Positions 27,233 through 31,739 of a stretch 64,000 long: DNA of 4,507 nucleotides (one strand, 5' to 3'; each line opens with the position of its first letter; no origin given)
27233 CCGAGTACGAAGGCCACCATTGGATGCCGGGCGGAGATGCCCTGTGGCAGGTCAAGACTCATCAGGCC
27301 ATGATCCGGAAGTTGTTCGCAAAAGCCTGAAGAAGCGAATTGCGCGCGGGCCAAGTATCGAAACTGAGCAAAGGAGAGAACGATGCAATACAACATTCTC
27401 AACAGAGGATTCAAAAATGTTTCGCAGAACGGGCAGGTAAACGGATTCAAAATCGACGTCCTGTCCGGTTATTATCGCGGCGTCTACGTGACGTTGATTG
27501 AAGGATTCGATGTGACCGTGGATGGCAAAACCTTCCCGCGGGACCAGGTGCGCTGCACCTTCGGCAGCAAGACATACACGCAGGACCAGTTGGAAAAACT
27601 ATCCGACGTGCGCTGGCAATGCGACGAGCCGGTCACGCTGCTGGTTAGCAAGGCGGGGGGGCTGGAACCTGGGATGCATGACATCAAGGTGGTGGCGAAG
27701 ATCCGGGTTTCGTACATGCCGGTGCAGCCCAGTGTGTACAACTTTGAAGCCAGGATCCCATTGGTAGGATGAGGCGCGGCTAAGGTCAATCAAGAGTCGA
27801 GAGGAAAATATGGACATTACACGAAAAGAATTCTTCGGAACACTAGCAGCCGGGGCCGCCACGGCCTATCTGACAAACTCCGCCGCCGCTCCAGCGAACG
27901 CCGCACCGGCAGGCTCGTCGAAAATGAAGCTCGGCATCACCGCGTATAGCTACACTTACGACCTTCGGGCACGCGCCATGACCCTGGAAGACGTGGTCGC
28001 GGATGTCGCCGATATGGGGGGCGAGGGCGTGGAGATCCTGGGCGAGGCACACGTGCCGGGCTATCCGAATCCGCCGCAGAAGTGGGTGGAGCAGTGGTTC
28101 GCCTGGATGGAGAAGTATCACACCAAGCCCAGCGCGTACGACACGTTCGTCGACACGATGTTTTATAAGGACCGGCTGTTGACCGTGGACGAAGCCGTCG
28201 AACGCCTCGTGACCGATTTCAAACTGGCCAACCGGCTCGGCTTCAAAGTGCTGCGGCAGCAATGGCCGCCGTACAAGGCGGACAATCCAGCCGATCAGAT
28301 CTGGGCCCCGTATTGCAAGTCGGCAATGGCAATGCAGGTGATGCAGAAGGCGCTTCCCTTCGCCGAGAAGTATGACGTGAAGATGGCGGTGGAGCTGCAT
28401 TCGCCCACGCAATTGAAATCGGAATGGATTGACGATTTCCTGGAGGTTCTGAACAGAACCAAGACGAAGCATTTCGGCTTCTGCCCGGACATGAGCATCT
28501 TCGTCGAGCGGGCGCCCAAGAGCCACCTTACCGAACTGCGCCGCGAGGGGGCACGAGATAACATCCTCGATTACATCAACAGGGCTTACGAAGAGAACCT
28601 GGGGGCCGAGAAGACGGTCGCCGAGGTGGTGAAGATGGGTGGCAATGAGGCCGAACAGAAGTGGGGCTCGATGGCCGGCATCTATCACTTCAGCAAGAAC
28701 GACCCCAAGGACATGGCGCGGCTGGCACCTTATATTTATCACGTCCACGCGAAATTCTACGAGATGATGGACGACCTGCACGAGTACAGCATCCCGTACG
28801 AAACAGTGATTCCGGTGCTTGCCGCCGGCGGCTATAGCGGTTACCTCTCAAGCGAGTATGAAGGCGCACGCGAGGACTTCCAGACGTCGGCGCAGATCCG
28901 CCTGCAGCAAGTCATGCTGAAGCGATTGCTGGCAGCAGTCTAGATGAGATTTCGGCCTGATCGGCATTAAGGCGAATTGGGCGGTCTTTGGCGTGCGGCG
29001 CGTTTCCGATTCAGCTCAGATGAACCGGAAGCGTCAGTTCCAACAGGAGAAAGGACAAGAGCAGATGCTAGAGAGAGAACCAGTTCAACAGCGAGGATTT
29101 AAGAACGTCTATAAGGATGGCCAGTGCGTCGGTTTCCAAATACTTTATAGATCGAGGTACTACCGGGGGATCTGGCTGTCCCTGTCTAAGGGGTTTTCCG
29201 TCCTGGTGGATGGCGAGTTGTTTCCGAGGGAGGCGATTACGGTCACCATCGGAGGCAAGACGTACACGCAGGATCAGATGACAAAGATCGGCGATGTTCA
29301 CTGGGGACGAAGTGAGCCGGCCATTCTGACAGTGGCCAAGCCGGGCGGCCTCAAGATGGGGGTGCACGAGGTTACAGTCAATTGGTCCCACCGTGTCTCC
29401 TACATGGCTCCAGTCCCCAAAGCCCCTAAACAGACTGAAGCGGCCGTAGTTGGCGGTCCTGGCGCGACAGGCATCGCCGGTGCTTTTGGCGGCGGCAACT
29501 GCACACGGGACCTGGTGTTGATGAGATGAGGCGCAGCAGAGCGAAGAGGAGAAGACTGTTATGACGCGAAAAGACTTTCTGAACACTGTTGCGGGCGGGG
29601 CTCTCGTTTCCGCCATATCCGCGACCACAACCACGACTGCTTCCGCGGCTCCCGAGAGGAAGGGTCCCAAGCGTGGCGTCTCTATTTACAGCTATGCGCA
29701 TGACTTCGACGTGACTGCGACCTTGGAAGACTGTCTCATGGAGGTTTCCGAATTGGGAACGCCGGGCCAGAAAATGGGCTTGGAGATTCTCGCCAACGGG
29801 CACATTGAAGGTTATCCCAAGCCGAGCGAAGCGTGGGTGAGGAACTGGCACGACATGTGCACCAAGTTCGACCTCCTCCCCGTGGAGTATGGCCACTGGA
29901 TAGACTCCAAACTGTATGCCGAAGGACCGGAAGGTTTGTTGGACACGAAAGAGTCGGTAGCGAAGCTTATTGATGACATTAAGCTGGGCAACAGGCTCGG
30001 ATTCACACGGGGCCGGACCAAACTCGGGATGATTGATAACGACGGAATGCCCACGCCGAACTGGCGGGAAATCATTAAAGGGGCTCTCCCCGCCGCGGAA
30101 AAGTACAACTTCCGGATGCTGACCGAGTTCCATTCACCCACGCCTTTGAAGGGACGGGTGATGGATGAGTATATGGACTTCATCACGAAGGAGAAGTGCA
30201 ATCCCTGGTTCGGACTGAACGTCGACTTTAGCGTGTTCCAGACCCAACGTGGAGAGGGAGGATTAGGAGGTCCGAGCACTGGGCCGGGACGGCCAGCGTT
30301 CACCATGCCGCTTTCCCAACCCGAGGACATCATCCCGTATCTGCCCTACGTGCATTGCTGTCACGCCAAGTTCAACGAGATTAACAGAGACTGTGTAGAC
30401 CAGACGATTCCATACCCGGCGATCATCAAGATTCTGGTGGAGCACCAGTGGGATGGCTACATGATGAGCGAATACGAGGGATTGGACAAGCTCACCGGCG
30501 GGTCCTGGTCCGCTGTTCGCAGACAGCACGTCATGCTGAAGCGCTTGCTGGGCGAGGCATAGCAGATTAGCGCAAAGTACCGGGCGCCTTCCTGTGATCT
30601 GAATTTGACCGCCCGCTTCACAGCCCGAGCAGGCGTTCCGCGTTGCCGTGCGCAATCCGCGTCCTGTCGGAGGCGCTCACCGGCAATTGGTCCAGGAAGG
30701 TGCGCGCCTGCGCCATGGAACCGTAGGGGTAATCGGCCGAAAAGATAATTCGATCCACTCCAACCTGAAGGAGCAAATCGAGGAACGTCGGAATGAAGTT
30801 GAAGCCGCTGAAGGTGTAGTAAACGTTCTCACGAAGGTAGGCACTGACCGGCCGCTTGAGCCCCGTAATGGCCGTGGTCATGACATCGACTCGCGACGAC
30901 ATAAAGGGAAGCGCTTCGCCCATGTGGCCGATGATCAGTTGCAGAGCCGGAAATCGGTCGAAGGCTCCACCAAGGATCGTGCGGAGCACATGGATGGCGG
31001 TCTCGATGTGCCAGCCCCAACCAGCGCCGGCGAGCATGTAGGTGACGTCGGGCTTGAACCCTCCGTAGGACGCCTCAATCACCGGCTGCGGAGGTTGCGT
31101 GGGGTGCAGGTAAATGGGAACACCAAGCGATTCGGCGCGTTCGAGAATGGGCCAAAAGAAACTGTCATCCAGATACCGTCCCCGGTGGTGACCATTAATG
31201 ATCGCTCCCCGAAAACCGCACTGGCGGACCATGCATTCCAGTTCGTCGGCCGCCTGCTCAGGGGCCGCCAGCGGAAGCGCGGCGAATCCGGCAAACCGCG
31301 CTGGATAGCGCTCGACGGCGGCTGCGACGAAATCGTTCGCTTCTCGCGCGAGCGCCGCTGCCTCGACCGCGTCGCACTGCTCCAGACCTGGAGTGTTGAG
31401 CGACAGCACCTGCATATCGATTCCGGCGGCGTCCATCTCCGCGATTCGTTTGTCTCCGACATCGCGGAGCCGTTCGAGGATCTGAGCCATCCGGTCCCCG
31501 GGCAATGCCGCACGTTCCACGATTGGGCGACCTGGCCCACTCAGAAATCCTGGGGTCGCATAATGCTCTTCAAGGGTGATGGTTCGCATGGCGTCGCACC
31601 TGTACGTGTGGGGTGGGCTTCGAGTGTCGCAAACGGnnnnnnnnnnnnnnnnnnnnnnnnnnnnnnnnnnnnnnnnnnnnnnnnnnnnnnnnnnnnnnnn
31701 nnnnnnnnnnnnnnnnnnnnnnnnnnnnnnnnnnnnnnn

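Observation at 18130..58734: Ten paralogous small-protein + TIM-barrel cassettes: candidate expanded battery of C-glycoside / 3-keto-glycoside lyase heteromers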

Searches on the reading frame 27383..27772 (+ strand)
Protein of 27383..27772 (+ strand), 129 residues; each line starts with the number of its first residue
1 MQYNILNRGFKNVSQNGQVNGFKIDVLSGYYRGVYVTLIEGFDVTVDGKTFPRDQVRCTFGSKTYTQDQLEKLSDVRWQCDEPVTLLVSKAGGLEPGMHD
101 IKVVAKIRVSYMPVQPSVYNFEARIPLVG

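Call 4: search_protein_families(library=pfam, proteins=[window:27383-27772:+], max_evalue=0.01)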
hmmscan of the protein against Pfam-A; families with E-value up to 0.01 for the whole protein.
window:27383-27772:+ (129 aa): 1 family
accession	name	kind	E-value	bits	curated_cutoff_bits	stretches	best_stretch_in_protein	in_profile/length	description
PF19906.4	CGDB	-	7e-35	119.7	27.6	1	3-111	4-112/112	C-glycoside deglycosidase beta subunit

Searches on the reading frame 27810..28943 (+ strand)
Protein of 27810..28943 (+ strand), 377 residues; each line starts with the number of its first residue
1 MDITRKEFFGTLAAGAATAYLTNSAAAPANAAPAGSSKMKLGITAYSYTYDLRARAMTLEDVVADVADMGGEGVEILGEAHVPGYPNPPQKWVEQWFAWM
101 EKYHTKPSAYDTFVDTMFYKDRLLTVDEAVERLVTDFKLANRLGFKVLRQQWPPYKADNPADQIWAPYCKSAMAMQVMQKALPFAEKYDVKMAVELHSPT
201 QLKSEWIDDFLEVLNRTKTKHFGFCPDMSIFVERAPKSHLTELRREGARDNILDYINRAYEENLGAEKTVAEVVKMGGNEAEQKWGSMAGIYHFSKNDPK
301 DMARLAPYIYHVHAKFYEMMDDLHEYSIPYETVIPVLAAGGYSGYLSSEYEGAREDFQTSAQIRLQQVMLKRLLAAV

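Call 5: search_protein_families(library=pfam, proteins=[window:27810-28943:+], max_evalue=0.01)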
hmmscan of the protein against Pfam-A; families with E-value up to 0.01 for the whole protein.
window:27810-28943:+ (377 aa): 1 family
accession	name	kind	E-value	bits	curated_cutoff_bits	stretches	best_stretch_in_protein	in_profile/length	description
PF01261.30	AP_endonuc_2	-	2.9e-17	63.6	31.1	1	64-359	2-241/249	Xylose isomerase-like TIM barrel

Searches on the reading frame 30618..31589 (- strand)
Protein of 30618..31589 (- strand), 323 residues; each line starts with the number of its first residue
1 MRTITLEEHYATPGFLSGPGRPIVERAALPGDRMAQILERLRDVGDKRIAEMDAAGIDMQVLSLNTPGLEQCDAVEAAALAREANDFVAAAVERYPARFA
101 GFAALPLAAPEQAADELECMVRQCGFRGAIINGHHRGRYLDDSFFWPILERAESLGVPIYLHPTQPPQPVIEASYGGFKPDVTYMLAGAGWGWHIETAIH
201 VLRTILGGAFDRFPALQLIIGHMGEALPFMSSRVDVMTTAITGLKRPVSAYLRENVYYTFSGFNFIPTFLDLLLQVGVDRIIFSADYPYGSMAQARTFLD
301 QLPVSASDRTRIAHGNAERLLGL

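Call 36: search_protein_families(library=ncbifam, proteins=[window:30618-31589:-], max_evalue=0.00001)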
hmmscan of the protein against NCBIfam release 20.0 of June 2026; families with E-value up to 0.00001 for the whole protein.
window:30618-31589:- (323 aa): 0 families

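Call 85: search_protein_families(library=pfam, proteins=[window:30618-31589:-], max_evalue=0.01)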
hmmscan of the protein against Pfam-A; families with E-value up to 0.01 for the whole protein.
window:30618-31589:- (323 aa): 1 family
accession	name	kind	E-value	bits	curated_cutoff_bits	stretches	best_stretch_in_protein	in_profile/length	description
PF04909.20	Amidohydro_2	-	4e-40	138.8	26.4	1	47-323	23-289/289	Amidohydrolase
